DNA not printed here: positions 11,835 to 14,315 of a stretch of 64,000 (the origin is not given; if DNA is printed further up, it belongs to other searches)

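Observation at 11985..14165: Wzy_C-domain (O-antigen ligase / PglL-type) membrane protein fused to TPR repeats at the island boundary: candidate O-oligosaccharyltransferase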

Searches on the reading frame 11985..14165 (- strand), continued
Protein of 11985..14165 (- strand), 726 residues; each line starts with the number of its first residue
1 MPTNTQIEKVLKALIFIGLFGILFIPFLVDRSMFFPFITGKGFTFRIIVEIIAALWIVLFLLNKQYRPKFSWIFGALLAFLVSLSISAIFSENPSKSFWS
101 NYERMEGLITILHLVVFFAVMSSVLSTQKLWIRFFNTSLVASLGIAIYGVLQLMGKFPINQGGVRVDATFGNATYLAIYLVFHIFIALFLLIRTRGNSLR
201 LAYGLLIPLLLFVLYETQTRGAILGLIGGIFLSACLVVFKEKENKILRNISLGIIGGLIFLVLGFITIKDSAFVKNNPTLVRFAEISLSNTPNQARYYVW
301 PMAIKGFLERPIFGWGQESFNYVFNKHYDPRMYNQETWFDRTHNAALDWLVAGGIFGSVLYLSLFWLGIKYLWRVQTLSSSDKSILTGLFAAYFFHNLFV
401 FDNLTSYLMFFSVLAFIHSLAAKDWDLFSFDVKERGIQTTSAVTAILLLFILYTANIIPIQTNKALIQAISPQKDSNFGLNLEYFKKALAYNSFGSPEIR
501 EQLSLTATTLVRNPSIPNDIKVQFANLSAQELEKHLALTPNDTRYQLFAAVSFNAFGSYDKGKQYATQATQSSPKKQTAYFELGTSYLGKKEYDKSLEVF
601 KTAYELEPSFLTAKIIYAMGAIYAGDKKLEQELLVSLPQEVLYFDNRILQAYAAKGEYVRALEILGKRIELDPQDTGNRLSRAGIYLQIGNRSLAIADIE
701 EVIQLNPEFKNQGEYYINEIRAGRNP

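Call 10: find_encoding_contigs(protein=P0043, flank=10000, max_places=2)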
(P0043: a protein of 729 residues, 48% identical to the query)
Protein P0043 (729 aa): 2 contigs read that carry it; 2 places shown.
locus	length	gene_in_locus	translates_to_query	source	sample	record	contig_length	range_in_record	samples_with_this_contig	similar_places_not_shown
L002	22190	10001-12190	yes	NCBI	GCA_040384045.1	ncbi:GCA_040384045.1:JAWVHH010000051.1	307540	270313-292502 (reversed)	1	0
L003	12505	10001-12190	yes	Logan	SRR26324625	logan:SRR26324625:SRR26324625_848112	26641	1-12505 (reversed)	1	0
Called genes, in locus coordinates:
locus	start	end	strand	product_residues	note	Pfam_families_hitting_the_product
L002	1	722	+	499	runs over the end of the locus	-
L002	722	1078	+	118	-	PF00893:Multi_Drug_Res (faint), PF10639:TMEM234 (weak)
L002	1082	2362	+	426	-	PF01040:UbiA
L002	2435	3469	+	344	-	PF01073:3Beta_HSD, PF01370:Epimerase, PF02719:Polysacc_synt_2, PF04321:RmlD_sub_bind, PF13460:NAD_binding_10, PF16363:GDP_Man_Dehyd, PF07993:NAD_binding_4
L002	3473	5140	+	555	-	PF13231:PMT_2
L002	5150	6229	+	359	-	PF13439:Glyco_transf_4, PF20706:GT4-conflict, PF00534:Glycos_transf_1, PF13692:Glyco_trans_1_4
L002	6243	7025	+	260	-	PF01209:Ubie_methyltran, PF05175:MTS (weak), PF13489:Methyltransf_23, PF07021:MetW (weak), PF13847:Methyltransf_31, PF08241:Methyltransf_11, PF08242:Methyltransf_12, PF13649:Methyltransf_25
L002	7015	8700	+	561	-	PF00535:Glycos_transf_2, PF10111:Glyco_tranf_2_2 (weak), PF13641:Glyco_tranf_2_3, PF05050:Methyltransf_21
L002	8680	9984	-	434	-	PF01943:Polysacc_synt, PF13440:Polysacc_synt_3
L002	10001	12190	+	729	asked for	PF04932:Wzy_C, PF13176:TPR_7 (faint), PF13181:TPR_8 (faint), PF13428:TPR_14 (faint), PF14561:TPR_20 (faint), PF13432:TPR_16 (weak), PF14559:TPR_19 (faint)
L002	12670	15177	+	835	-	PF07517:SecA_DEAD, PF01043:SecA_PP_bind, PF21090:P-loop_SecA, PF07516:SecA_SW, PF02810:SEC-C (weak)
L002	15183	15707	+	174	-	PF06414:Zeta_toxin, PF08433:KTI12, PF13671:AAA_33, PF13207:AAA_17 (faint), PF13238:AAA_18 (faint)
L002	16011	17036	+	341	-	PF01170:UPF0020, PF05175:MTS, PF13847:Methyltransf_31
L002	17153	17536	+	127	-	PF00085:Thioredoxin (weak)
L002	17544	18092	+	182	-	PF02600:DsbB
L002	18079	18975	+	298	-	PF03690:MYG1_exonuc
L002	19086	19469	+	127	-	PF04977:DivIC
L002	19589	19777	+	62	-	PF00462:Glutaredoxin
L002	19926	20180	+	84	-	-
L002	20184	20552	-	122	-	-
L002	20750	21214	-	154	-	PF00011:HSP20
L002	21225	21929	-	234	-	PF13367:PrsW-protease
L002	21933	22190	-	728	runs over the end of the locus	PF00133:tRNA-synt_1, PF09334:tRNA-synt_1g (weak), PF13603:tRNA-synt_1_2 (faint), PF09334:tRNA-synt_1g, PF00133:tRNA-synt_1, PF08264:Anticodon_1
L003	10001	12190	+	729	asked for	PF04932:Wzy_C, PF13176:TPR_7 (faint), PF13181:TPR_8 (faint), PF13428:TPR_14 (faint), PF14561:TPR_20 (faint), PF13432:TPR_16 (weak), PF14559:TPR_19 (faint)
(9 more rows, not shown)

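Call 11: find_encoding_contigs(protein=P0039, flank=10000, max_places=3)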
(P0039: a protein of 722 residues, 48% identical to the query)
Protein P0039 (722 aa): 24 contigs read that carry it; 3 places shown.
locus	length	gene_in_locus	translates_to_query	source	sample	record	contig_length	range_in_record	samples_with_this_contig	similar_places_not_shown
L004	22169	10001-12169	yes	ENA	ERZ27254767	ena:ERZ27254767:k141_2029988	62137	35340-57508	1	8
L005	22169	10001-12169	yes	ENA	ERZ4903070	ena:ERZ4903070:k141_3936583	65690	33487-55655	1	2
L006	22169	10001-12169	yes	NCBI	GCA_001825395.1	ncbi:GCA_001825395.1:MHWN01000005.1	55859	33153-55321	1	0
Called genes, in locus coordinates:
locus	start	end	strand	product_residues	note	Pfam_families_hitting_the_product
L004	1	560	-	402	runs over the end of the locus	PF00155:Aminotran_1_2, PF01041:DegT_DnrJ_EryC1, PF01053:Cys_Met_Meta_PP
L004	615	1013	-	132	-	-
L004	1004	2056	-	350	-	PF01370:Epimerase, PF02719:Polysacc_synt_2, PF04321:RmlD_sub_bind, PF07993:NAD_binding_4 (faint), PF16363:GDP_Man_Dehyd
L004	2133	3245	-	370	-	PF13712:Glyco_tranf_2_5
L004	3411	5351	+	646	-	PF02310:B12-binding (weak), PF04055:Radical_SAM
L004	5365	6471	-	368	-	PF18922:DUF5672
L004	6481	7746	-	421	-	PF01943:Polysacc_synt, PF13440:Polysacc_synt_3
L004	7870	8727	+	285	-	PF04321:RmlD_sub_bind, PF01073:3Beta_HSD (weak), PF02719:Polysacc_synt_2, PF16363:GDP_Man_Dehyd, PF01370:Epimerase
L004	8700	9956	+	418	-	PF08421:Methyltransf_13, PF13489:Methyltransf_23, PF08484:Methyltransf_14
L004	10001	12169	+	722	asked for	PF04932:Wzy_C, PF13424:TPR_12 (faint), PF21033:RMD1-3 (faint), PF23914:TPR_CcmH_CycH (faint), PF25062:ARM_TT21_N (faint), PF13181:TPR_8 (faint), PF13428:TPR_14 (faint), PF14559:TPR_19 (weak), +7 more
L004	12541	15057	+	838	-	PF07517:SecA_DEAD, PF01043:SecA_PP_bind, PF21090:P-loop_SecA, PF07516:SecA_SW, PF02810:SEC-C (weak)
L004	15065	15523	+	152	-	-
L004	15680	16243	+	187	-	PF20803:PaaX_M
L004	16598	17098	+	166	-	-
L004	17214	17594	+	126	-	PF00085:Thioredoxin (weak)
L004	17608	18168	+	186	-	PF02600:DsbB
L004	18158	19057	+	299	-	PF03690:MYG1_exonuc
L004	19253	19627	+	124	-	PF04977:DivIC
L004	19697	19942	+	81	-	PF00462:Glutaredoxin, PF13417:GST_N_3 (weak)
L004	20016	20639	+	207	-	PF13936:HTH_38 (weak)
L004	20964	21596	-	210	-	-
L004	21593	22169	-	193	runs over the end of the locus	PF08937:ThsB_TIR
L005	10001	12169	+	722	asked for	PF04932:Wzy_C, PF13424:TPR_12 (faint), PF21033:RMD1-3 (faint), PF23914:TPR_CcmH_CycH (faint), PF25062:ARM_TT21_N (faint), PF13181:TPR_8 (faint), PF13428:TPR_14 (faint), PF14559:TPR_19 (weak), +7 more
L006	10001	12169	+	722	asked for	PF04932:Wzy_C, PF13424:TPR_12 (faint), PF21033:RMD1-3 (faint), PF23914:TPR_CcmH_CycH (faint), PF25062:ARM_TT21_N (faint), PF13181:TPR_8 (faint), PF13428:TPR_14 (faint), PF14559:TPR_19 (weak), +7 more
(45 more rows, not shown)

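Call 14: find_related_loci(query=A1, collection=genome_contigs, flank=10000)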
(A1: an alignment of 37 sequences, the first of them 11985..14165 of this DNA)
Query A1 (726 aa) in genome_contigs; peptide patterns used: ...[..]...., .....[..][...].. (x = any residue, [..] = any of these).
600 stretches matched a pattern (row limit reached: there are more); 593 encode a relative of the query (tblastn E <= 1e-3); the best 80 are kept; 80 distinct loci.
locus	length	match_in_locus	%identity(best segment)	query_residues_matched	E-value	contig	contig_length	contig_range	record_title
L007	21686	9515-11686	59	4-726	0e+0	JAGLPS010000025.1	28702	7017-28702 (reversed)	MAG: Candidatus Paceibacterota bacterium isolate RS_8_2 ROV157_8.bin.2.fa_25, whole genome shotgun sequence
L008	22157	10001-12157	48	8-722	0e+0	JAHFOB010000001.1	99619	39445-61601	MAG: Candidatus Zambryskiibacteriota bacterium isolate nzgw494 NODE_85_length_99620_cov_4.257400, whole genome shotgun s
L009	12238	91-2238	47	7-720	0e+0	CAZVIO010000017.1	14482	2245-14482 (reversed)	MAG TPA_asm: uncultured Candidatus Saccharibacteria bacterium isolate SRP285395_co1_490 genome assembly, contig: NODE_66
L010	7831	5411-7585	48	5-722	0e+0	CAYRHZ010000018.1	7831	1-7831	MAG TPA_asm: uncultured Candidatus Saccharibacteria bacterium isolate SRP286056_co1_489 genome assembly, contig: NODE_12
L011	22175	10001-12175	47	3-721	0e+0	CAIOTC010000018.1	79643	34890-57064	uncultured bacterium isolate AlinenLipids_bin-2248 genome assembly, contig: bin-2248:18/24, whole genome shotgun sequenc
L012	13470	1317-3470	48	4-720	0e+0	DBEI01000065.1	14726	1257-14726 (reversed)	MAG TPA_asm: Patescibacteria group bacterium UBA910 UBA910_contig_27875, whole genome shotgun sequence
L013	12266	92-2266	46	7-720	0e+0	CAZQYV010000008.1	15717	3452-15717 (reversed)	MAG TPA_asm: uncultured Candidatus Saccharibacteria bacterium isolate SRP286056_co1_693 genome assembly, contig: NODE_45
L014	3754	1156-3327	46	9-723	0e+0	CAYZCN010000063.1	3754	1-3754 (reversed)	MAG TPA_asm: uncultured Candidatus Saccharibacteria bacterium isolate binchicken_co46_16 genome assembly, contig: NODE_5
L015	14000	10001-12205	47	6-724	0e+0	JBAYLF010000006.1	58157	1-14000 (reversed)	MAG: Candidatus Paceibacterota bacterium isolate SO_2016_GW1_97 scaffold01096_OW334_2016, whole genome shotgun sequence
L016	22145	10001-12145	49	20-726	0e+0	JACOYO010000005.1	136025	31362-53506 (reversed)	MAG: Parcubacteria group bacterium isolate NC_groundwater_181_Ag_S-0.1um_44_14 S4_GD2017_2_S1_scaffold_147, whole genome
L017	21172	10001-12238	46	7-726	0e+0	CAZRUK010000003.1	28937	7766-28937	MAG TPA_asm: uncultured Candidatus Saccharibacteria bacterium isolate SRP319275_co4_269 genome assembly, contig: NODE_86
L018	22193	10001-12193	47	1-721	0e+0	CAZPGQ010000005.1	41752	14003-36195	MAG TPA_asm: uncultured Candidatus Saccharibacteria bacterium isolate SRP219642_co7_231 genome assembly, contig: NODE_12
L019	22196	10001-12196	47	6-726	0e+0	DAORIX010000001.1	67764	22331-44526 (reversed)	MAG TPA_asm: Candidatus Paceibacterota bacterium isolate AMR_MDS_5566 NODE_53_length_67764_cov_6.850123, whole genome sh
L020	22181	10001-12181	45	3-722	0e+0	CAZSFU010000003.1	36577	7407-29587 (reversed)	MAG TPA_asm: uncultured Candidatus Saccharibacteria bacterium isolate SRP170004_co1_24 genome assembly, contig: NODE_156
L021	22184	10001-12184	47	3-722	0e+0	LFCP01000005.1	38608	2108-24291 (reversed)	MAG: Parcubacteria bacterium C7867-006 C7867_00458, whole genome shotgun sequence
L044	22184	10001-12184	43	11-726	0e+0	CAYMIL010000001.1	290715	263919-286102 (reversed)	MAG TPA_asm: uncultured Candidatus Saccharibacteria bacterium isolate SRP133034_co1_56 genome assembly, contig: NODE_2_l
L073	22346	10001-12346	40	4-724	0e+0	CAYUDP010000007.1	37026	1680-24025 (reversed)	MAG TPA_asm: uncultured Candidatus Saccharibacteria bacterium isolate SRP135725_co1_408 genome assembly, contig: NODE_11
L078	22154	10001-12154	43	18-726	0e+0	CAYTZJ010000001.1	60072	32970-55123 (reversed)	MAG TPA_asm: uncultured Candidatus Saccharibacteria bacterium isolate SRP278252_co2_242 genome assembly, contig: NODE_80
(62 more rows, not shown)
